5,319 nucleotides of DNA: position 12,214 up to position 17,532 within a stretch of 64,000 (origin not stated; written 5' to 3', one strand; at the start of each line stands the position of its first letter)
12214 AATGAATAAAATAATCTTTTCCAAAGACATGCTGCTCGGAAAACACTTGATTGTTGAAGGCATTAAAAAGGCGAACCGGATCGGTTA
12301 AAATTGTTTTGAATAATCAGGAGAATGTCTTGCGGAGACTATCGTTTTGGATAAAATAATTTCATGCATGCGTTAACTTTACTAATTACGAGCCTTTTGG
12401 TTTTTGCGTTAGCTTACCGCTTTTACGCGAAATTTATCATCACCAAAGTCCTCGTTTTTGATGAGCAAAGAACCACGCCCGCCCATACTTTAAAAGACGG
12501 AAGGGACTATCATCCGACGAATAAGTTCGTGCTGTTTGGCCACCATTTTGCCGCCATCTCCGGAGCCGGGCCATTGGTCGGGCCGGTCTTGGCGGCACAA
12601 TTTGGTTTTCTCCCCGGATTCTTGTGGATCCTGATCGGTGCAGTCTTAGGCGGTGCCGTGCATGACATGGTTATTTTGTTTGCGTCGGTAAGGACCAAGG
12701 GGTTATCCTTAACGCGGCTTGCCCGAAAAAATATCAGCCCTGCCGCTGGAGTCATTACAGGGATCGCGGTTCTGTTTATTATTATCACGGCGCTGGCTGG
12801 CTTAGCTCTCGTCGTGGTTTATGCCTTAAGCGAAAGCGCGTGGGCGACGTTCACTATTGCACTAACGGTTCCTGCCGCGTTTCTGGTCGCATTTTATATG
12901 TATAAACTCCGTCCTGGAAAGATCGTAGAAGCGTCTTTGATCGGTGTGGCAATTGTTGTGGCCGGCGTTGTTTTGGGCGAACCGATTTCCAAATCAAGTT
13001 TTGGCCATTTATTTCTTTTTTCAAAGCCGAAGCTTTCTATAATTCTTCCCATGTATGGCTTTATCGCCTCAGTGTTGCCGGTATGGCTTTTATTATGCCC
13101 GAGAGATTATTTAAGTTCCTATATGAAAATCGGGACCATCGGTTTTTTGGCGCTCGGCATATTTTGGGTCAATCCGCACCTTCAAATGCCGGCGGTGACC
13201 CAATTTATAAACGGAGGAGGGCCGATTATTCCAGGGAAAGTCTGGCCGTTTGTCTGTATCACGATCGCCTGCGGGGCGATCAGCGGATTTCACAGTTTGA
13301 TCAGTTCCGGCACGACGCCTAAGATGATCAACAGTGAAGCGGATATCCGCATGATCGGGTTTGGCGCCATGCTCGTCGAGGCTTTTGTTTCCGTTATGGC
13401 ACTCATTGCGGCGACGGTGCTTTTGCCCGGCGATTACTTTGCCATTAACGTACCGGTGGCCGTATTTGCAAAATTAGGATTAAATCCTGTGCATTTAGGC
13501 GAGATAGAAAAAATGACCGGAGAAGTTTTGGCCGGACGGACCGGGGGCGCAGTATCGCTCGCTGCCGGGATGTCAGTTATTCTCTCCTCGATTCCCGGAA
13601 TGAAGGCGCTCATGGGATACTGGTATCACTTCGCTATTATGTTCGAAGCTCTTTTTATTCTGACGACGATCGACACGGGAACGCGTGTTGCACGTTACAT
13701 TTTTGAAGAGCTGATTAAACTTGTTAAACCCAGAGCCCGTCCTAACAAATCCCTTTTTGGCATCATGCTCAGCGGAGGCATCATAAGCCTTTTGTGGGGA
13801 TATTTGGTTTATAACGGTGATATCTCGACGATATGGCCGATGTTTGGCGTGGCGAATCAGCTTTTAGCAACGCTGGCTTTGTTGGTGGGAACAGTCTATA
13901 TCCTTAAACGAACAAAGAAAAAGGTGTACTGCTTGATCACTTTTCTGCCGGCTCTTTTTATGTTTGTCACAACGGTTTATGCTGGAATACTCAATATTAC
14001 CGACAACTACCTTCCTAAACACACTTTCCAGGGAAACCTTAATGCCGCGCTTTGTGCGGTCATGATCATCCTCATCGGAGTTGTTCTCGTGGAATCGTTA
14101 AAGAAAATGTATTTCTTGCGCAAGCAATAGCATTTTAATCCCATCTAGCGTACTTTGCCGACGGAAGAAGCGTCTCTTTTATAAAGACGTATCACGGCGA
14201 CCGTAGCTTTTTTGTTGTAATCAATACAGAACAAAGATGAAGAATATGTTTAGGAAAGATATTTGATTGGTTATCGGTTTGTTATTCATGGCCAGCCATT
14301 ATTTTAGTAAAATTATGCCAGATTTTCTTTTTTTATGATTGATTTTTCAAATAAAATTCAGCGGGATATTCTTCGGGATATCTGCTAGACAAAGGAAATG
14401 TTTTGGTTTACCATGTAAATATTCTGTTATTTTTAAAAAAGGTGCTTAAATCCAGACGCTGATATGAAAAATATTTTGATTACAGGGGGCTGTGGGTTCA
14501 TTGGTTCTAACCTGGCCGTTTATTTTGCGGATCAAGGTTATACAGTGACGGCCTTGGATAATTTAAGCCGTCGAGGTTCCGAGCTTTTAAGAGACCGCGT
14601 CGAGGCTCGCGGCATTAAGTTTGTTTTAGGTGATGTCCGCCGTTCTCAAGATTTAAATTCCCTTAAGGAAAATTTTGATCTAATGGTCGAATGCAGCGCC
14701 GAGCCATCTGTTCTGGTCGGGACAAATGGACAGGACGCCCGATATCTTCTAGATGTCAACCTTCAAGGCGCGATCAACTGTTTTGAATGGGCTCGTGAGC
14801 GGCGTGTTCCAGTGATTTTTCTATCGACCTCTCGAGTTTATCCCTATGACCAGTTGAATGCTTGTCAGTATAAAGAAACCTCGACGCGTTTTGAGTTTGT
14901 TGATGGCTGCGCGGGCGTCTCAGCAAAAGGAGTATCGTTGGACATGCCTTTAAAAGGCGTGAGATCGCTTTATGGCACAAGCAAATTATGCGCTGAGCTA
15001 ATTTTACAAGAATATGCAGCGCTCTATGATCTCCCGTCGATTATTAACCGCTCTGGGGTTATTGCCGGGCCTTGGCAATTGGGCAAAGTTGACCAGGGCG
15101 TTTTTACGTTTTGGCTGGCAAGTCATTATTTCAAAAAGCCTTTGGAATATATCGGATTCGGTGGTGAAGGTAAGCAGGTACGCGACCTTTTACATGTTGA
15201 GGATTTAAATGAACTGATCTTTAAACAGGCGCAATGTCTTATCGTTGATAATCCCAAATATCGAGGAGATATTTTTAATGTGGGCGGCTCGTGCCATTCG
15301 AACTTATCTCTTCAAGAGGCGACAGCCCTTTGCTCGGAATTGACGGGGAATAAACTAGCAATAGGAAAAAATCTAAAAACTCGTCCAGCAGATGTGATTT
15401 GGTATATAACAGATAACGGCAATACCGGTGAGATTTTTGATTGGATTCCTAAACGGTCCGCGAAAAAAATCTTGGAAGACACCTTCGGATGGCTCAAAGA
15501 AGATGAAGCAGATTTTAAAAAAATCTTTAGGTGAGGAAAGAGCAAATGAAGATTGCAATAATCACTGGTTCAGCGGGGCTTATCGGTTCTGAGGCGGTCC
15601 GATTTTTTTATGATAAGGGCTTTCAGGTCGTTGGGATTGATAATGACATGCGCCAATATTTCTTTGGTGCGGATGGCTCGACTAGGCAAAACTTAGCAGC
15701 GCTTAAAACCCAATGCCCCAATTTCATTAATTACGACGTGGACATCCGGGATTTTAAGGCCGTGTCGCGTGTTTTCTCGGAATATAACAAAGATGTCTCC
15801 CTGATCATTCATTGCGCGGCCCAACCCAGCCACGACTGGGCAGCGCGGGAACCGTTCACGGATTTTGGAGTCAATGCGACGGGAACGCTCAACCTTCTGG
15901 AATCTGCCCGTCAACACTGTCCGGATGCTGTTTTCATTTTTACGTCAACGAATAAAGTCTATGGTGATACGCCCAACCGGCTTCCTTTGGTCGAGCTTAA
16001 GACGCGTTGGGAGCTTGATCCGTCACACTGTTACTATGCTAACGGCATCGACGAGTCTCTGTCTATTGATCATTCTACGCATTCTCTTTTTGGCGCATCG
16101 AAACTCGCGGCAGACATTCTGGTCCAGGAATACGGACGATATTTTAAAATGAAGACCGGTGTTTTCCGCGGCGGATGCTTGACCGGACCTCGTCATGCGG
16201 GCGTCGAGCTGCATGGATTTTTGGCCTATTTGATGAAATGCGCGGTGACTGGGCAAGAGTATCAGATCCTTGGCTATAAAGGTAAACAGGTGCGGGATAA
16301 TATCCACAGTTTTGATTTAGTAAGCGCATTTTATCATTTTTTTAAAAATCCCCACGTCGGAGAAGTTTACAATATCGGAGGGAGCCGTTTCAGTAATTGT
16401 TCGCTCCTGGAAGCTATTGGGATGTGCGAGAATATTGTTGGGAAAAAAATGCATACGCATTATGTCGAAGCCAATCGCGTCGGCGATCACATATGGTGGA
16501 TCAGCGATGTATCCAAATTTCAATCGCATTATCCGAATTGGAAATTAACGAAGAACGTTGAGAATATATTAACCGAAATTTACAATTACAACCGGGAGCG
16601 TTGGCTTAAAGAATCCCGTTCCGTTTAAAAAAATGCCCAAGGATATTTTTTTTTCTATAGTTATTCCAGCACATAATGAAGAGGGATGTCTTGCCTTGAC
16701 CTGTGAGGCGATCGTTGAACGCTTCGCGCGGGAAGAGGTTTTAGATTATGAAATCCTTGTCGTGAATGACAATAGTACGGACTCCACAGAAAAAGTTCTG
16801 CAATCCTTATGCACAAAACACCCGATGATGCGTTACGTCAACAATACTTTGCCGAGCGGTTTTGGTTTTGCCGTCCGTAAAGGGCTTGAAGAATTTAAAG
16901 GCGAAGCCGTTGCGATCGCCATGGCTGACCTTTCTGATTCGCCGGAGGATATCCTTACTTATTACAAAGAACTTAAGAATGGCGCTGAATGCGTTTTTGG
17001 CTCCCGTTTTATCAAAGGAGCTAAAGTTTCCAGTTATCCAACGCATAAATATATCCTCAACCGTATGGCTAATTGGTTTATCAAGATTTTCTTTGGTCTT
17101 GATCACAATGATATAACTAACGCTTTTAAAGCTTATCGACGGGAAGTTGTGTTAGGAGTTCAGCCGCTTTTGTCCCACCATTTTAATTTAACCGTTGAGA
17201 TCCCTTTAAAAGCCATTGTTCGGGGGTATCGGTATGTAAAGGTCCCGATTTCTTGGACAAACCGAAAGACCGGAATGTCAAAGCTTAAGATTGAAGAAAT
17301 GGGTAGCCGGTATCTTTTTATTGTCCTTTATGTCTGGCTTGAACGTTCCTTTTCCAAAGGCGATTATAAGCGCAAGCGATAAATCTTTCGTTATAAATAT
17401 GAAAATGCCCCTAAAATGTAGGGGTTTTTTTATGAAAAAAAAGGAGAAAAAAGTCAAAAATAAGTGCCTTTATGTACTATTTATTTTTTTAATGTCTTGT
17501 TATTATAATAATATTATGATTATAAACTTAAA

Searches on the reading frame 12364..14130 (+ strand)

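Call 53: search_protein_families(library=pfam, proteins=[window:12364-14130:+], max_evalue=0.00001)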
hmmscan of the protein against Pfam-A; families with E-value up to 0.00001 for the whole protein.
window:12364-14130:+ (588 aa): 1 family
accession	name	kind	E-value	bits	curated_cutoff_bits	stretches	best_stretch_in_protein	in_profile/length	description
PF02554.20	CstA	-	7.1e-204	679.1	27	1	3-540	2-560/560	Carbon starvation protein CstA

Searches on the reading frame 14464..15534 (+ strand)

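Call 53: search_protein_families(library=pfam, proteins=[window:14464-15534:+], max_evalue=0.00001)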
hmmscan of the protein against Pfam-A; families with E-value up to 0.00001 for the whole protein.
window:14464-15534:+ (356 aa): 5 families
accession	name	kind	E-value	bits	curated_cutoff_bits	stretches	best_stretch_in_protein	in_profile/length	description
PF01370.27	Epimerase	-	6.7e-34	117.8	20.9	1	4-257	1-226/240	NAD dependent epimerase/dehydratase family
PF16363.11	GDP_Man_Dehyd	-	1.1e-21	78.1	27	2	5-127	1-134/332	GDP-mannose 4,6 dehydratase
PF07993.18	NAD_binding_4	-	1.5e-10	41.1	20.1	1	51-214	63-221/258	Male sterility protein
PF01073.25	3Beta_HSD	-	7.5e-08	32.2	22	1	5-125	1-119/280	3-beta hydroxysteroid dehydrogenase/isomerase family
PF04321.23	RmlD_sub_bind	-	6.4e-07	29.2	27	1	3-139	2-116/287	RmlD substrate binding domain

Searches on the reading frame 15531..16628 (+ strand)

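Call 53: search_protein_families(library=pfam, proteins=[window:15531-16628:+], max_evalue=0.00001)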
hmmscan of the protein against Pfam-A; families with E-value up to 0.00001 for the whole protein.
window:15531-16628:+ (365 aa): 6 families
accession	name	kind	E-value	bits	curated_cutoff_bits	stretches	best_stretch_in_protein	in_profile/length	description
PF01370.27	Epimerase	-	1.5e-36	126.5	20.9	1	10-283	2-240/240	NAD dependent epimerase/dehydratase family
PF16363.11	GDP_Man_Dehyd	-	2.8e-25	89.9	27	1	10-345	1-327/332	GDP-mannose 4,6 dehydratase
PF04321.23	RmlD_sub_bind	-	3.7e-11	43.1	27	1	10-147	4-108/287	RmlD substrate binding domain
PF07993.18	NAD_binding_4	-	4.2e-09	36.4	20.1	1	81-244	81-236/258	Male sterility protein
PF02719.21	Polysacc_synt_2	-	1.2e-07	31.6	20.2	1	10-143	2-131/293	Polysaccharide biosynthesis protein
PF01073.25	3Beta_HSD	-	1.5e-06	27.9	22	1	10-168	1-146/280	3-beta hydroxysteroid dehydrogenase/isomerase family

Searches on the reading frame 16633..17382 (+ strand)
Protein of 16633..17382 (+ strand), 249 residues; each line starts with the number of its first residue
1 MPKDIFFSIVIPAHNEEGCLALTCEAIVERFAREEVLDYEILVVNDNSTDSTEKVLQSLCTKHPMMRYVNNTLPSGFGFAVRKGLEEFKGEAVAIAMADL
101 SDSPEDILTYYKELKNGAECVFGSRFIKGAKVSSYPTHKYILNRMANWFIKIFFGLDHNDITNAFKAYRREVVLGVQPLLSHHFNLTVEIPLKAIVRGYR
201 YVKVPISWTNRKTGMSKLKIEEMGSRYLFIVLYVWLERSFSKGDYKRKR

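Call 53: search_protein_families(library=pfam, proteins=[window:16633-17382:+], max_evalue=0.00001)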
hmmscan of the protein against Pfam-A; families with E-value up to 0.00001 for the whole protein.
window:16633-17382:+ (249 aa): 1 family
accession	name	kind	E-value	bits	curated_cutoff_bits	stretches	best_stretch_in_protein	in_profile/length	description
PF00535.33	Glycos_transf_2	-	8.7e-24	84.8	23.3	1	8-173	1-164/168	Glycosyl transferase family 2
